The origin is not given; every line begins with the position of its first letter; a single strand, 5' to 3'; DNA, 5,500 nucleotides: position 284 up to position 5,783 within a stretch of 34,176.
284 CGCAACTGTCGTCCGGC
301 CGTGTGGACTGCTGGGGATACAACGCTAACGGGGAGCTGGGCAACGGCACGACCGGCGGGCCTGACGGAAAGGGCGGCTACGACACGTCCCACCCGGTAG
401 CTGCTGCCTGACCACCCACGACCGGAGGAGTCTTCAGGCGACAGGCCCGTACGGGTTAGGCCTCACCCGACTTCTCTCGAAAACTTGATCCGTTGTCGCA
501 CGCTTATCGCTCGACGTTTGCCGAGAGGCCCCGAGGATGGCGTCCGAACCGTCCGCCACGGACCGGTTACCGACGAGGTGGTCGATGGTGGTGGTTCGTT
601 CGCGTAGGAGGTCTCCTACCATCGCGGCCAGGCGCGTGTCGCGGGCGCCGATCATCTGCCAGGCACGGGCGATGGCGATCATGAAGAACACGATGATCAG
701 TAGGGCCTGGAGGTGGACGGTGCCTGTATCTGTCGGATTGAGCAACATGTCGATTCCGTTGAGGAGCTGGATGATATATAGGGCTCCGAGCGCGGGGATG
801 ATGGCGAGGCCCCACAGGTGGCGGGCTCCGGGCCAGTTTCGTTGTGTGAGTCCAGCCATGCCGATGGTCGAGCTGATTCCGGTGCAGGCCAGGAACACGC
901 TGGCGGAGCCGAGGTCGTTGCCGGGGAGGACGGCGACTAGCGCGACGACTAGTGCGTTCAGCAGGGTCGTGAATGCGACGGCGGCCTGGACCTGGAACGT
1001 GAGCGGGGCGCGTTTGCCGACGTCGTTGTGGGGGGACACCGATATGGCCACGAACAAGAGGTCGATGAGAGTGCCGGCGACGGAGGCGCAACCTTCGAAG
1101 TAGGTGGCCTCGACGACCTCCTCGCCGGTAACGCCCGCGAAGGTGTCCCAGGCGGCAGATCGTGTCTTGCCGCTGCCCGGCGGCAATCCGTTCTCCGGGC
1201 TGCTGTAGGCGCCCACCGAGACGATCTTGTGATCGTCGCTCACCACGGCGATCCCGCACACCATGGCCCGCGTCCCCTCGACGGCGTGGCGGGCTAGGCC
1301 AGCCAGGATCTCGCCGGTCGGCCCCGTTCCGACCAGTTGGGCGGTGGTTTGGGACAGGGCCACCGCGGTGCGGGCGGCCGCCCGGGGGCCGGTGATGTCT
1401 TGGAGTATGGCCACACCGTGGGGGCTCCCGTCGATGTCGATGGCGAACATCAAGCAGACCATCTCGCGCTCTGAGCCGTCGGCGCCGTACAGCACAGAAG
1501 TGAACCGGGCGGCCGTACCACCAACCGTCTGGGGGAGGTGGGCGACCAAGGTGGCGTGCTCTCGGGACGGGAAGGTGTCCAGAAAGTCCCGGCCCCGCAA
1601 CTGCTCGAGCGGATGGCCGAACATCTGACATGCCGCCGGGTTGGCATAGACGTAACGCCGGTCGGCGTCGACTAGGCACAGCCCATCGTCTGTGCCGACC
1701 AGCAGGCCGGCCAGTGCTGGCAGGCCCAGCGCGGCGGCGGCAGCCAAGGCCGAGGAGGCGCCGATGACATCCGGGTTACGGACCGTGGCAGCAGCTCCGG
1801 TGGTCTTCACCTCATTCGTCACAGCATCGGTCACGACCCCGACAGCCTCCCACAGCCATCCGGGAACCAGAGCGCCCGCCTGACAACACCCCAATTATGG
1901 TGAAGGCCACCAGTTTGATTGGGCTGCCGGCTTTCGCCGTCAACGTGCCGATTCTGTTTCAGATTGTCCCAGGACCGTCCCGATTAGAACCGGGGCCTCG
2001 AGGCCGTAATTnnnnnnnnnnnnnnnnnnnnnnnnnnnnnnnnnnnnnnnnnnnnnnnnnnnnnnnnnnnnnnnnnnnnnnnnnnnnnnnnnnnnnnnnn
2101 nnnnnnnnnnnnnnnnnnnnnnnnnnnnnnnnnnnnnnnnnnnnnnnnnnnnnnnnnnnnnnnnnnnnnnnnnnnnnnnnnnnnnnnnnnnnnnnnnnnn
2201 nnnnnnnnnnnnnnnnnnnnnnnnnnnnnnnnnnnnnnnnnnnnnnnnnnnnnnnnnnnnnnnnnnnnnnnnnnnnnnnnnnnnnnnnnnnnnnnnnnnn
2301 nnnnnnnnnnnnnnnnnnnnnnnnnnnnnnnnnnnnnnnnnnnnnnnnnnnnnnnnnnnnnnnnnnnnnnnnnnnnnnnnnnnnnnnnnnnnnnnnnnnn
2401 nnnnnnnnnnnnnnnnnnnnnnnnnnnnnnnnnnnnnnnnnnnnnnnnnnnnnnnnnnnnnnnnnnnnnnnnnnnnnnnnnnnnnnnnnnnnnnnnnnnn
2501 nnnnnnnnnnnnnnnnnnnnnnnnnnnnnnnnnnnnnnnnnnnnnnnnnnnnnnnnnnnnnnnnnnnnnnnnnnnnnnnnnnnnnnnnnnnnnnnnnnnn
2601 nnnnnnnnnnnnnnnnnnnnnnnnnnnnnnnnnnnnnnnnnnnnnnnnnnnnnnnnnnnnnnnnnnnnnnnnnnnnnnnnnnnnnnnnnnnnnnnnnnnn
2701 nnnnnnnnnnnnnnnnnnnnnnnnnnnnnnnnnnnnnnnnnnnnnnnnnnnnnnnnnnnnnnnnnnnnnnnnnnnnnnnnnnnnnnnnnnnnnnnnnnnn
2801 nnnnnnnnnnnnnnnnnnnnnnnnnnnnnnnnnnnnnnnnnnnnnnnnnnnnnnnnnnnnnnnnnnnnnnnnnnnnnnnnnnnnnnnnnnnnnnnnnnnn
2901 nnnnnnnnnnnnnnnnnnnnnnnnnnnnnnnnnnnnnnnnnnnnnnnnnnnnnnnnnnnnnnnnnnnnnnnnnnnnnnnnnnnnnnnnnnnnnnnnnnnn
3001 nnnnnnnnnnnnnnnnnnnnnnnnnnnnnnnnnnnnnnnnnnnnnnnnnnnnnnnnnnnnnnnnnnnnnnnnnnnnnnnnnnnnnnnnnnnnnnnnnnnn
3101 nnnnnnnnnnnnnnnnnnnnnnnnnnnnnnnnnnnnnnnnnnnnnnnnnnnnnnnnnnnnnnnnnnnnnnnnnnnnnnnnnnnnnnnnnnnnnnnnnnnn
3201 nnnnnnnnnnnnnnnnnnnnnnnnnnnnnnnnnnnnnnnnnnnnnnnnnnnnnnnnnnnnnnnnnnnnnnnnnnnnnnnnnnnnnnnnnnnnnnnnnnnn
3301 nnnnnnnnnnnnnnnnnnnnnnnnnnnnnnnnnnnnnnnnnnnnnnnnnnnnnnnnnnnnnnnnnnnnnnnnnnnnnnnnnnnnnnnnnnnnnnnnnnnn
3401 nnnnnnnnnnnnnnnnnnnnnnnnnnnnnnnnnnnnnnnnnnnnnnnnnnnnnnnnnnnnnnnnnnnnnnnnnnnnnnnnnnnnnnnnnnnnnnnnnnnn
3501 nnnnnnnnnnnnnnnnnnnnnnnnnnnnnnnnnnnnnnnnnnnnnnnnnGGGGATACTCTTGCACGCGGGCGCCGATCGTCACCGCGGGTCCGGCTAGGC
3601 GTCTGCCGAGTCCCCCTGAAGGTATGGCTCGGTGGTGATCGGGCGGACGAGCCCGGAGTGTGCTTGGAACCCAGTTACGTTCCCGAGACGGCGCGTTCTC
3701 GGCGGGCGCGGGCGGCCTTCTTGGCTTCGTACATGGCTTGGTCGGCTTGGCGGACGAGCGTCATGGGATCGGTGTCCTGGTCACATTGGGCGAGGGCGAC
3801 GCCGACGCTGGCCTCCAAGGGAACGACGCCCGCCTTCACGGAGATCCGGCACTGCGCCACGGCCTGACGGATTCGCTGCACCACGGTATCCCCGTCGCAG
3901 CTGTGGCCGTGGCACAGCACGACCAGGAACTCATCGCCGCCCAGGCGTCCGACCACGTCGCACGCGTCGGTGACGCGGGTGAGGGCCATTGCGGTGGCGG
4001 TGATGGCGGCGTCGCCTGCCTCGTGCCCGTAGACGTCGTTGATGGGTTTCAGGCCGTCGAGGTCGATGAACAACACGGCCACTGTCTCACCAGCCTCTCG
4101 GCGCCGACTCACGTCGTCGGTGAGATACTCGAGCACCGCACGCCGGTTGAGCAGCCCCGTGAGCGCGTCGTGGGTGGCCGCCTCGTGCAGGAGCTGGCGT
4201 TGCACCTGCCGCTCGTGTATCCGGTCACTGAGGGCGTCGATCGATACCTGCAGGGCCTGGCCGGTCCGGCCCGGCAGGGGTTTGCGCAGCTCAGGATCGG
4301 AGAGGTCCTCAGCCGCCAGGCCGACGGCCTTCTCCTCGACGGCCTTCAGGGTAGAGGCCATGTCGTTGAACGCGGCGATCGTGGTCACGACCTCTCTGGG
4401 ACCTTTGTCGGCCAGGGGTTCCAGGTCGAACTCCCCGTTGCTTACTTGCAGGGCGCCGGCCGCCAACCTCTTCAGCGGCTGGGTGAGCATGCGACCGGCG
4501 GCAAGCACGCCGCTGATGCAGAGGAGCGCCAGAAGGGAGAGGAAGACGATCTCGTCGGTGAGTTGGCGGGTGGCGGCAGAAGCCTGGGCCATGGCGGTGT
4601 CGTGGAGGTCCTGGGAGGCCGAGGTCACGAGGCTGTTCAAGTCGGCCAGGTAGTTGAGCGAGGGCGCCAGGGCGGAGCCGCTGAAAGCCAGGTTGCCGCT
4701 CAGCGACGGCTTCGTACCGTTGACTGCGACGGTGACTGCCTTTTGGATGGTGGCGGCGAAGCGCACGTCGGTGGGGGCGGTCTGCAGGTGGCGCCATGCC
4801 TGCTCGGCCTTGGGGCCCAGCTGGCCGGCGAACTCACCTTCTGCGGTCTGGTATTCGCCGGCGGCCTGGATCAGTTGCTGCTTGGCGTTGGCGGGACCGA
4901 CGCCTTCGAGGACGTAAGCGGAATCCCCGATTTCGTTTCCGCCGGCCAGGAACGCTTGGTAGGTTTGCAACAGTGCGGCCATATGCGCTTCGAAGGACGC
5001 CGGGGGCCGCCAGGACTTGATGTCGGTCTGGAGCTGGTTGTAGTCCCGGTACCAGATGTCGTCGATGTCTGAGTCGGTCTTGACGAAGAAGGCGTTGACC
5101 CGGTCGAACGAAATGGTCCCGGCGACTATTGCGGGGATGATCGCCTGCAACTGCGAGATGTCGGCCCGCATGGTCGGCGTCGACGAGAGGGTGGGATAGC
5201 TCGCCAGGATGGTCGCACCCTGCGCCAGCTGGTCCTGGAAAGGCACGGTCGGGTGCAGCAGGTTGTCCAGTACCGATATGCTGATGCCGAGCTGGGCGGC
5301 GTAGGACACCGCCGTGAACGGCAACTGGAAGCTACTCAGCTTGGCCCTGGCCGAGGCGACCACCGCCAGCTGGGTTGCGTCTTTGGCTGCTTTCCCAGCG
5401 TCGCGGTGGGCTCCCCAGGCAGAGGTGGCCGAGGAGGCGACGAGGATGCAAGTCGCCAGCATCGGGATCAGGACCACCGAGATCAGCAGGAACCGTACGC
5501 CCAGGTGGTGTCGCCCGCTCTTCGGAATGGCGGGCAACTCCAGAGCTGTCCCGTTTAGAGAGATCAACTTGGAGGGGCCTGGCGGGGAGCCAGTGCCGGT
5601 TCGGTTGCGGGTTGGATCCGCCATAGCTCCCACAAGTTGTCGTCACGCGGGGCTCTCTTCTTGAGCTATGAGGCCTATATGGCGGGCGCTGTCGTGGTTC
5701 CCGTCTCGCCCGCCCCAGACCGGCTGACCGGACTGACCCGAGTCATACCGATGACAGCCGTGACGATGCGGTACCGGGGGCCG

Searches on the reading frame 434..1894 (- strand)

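Call 21: search_protein_families(library=pfam, proteins=[window:434-1894:-], max_evalue=0.0001)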
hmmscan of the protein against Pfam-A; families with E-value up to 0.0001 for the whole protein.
window:434-1894:- (486 aa): 4 families
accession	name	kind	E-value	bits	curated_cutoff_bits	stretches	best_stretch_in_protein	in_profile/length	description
PF08448.16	PAS_4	-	7.2e-14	52.4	23.1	1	69-169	5-107/110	PAS fold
PF00989.32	PAS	-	6e-10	39.6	22.6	1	66-148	8-92/113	PAS fold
PF13188.13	PAS_8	-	1.5e-08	34.7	21.8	1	68-109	10-51/65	PAS domain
PF13426.13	PAS_9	-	4.3e-08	33.8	27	1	69-168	1-102/103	PAS domain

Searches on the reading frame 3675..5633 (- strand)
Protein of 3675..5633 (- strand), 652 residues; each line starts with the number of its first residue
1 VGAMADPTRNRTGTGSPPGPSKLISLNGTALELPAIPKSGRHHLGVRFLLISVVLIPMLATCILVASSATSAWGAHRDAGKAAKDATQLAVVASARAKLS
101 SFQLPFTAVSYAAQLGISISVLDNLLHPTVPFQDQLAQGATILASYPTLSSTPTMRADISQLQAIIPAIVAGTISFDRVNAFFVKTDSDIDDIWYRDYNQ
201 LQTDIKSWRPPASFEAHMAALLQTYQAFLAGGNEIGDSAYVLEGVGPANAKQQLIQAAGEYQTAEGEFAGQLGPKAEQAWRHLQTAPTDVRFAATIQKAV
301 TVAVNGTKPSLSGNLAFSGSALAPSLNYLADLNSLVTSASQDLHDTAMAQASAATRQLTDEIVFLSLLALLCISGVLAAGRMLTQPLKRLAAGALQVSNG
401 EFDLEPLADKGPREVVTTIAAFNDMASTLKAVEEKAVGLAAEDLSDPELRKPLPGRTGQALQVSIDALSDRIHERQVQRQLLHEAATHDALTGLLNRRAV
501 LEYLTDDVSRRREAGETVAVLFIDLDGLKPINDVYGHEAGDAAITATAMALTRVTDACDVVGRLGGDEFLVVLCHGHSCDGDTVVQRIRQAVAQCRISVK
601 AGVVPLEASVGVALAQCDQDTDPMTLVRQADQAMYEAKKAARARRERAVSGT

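Call 21: search_protein_families(library=pfam, proteins=[window:3675-5633:-], max_evalue=0.0001)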
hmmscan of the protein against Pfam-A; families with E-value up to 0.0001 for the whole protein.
window:3675-5633:- (652 aa): 2 families
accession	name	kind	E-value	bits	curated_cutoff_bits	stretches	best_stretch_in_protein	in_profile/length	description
PF00990.26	GGDEF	-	2.4e-39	135.2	23.8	1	486-643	1-160/161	Diguanylate cyclase, GGDEF domain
PF00672.30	HAMP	-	3.4e-08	34.1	25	1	380-430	3-52/53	HAMP domain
